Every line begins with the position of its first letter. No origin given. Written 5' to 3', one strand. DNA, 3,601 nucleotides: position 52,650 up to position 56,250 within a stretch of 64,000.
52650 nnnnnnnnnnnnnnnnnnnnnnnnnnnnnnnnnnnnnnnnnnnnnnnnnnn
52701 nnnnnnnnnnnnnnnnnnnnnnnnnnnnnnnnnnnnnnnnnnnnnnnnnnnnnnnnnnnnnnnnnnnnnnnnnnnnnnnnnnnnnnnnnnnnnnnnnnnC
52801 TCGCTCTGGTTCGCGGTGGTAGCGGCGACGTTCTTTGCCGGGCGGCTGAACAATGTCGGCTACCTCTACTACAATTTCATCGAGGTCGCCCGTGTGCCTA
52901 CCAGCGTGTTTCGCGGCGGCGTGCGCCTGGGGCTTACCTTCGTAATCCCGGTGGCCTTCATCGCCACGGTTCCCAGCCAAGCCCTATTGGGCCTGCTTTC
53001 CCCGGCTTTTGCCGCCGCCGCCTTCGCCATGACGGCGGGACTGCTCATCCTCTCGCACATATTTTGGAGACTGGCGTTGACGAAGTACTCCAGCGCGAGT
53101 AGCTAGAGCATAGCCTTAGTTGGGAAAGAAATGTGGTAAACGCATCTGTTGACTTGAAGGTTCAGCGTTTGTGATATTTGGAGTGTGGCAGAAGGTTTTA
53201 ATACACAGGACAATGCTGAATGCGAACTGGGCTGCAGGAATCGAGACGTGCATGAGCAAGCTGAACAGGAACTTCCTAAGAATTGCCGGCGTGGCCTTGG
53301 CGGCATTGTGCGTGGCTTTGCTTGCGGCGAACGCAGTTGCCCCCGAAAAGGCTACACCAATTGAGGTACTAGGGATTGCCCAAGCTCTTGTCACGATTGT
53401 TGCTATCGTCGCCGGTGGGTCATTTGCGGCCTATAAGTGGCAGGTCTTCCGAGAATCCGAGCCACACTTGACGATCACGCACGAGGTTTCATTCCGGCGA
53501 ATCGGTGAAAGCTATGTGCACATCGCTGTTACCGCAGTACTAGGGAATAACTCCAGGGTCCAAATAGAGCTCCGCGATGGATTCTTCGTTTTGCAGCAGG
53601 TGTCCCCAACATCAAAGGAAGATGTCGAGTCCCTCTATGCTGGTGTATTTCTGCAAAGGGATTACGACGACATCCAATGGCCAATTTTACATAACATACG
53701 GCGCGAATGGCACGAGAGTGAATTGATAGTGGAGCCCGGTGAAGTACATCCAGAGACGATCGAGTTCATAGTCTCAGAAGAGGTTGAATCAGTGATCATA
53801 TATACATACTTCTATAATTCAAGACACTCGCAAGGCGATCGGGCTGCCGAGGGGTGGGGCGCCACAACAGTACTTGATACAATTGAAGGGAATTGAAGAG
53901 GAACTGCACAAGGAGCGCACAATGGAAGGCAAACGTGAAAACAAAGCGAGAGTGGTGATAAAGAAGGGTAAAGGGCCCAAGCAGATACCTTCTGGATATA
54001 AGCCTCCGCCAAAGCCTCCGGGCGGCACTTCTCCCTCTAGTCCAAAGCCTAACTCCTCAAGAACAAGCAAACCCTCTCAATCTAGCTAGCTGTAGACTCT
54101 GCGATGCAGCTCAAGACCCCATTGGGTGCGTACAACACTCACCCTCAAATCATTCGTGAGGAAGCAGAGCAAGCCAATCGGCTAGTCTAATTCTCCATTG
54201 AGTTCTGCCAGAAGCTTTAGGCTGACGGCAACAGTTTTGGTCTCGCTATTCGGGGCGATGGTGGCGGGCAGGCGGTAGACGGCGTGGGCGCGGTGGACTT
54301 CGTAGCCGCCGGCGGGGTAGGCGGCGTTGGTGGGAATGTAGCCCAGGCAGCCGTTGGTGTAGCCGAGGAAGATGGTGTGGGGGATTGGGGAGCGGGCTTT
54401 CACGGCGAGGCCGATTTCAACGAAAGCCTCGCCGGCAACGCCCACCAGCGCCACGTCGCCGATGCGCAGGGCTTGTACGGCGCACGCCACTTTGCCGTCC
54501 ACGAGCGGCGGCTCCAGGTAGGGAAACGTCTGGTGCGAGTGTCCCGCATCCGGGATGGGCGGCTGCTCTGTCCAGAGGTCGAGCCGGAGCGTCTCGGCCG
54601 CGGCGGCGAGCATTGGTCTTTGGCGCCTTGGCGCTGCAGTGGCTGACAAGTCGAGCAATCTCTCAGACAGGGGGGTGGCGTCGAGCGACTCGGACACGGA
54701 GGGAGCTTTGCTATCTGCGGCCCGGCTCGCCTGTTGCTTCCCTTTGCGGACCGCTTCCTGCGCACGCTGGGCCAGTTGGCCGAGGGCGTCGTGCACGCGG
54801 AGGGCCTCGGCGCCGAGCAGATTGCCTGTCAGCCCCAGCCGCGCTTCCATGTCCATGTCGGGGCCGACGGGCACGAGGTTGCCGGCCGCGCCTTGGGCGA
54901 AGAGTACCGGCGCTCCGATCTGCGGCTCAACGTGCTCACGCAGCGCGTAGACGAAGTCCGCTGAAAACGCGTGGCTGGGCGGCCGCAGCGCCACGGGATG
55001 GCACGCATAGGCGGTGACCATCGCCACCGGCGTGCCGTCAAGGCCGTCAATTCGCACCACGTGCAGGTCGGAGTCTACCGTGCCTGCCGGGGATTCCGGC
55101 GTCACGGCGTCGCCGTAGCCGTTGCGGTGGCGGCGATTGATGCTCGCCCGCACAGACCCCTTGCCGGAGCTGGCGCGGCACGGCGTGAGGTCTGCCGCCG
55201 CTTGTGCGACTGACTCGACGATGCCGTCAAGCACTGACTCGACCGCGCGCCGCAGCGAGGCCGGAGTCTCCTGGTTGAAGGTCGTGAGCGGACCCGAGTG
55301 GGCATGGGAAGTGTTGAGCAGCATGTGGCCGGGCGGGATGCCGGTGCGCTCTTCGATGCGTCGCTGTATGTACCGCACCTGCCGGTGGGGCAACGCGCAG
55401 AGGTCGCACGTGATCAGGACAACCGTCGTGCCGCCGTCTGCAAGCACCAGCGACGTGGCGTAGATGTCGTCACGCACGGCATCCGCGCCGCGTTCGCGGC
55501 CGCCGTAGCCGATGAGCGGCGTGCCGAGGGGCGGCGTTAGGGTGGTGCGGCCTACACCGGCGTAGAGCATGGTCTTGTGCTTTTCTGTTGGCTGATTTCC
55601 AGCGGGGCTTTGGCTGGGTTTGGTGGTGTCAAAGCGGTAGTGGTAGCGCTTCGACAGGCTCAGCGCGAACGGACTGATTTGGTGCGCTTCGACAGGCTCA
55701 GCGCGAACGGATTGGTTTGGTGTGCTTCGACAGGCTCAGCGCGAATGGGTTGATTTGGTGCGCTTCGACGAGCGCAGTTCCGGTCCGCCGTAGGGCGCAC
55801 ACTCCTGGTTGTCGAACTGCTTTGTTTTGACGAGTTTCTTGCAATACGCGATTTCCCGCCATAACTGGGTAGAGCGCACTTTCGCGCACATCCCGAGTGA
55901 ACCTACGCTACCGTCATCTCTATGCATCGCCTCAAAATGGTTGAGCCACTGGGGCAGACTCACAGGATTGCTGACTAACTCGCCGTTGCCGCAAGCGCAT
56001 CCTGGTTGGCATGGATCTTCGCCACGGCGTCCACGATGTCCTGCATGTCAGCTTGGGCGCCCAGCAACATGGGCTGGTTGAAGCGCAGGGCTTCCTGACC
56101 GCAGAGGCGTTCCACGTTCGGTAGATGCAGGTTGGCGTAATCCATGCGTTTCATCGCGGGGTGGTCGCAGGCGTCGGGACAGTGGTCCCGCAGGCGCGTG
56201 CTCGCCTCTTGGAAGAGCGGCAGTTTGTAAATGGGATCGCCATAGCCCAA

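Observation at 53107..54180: Low-GC islet (about 50% against about 65% background) with a candidate promoter and two hypothetical genes directly downstream of the ABC-2 operon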

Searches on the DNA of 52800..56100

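Call 87: search_rna_families(source=window, start=52800, end=56100, threshold=evalue, max_evalue=1)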
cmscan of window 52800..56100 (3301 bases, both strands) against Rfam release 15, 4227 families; matches with E-value up to 1: 0.
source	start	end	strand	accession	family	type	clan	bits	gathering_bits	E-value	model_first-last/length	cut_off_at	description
